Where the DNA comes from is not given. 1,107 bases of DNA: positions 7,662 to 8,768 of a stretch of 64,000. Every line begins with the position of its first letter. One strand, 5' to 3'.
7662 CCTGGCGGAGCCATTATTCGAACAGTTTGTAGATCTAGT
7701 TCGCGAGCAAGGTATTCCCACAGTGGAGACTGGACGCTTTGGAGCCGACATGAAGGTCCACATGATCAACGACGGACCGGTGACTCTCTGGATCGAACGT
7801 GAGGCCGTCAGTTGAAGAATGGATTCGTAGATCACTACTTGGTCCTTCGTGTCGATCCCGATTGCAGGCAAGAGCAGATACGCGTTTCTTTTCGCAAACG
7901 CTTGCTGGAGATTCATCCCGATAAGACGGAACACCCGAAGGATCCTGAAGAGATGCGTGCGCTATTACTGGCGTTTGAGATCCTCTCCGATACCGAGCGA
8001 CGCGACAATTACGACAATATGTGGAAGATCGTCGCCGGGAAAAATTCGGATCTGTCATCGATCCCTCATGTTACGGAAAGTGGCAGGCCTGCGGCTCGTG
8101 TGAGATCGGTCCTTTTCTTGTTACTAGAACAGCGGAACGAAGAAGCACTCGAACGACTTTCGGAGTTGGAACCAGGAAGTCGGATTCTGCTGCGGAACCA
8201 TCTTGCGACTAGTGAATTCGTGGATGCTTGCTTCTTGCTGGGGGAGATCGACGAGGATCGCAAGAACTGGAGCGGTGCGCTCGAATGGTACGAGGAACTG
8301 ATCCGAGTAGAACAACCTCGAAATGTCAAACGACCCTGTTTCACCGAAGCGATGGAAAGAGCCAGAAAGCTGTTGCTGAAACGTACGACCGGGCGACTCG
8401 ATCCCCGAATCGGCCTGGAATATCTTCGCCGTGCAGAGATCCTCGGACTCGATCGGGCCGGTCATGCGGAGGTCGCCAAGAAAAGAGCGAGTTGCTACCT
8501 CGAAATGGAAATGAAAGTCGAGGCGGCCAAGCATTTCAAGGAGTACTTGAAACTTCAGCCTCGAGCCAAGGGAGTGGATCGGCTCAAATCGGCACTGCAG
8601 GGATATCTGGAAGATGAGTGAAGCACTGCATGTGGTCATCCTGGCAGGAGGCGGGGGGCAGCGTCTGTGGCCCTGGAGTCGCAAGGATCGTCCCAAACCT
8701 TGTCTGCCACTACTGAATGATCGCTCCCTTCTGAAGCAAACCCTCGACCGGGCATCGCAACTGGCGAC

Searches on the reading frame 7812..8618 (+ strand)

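Call 10: search_protein_families(library=pfam, proteins=[window:7812-8618:+], max_evalue=0.001)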
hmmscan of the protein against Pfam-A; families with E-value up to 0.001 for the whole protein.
window:7812-8618:+ (269 aa): 3 families
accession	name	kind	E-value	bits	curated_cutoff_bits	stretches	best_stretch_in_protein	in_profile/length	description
PF00226.36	DnaJ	-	2.9e-15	56.6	27.8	1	7-68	1-63/63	DnaJ domain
PF07719.23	TPR_2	-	6.8e-07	29.4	27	0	138-165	2-29/34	Tetratricopeptide repeat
PF00515.34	TPR_1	-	0.0004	20.5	27.8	0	223-250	5-32/34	Tetratricopeptide repeat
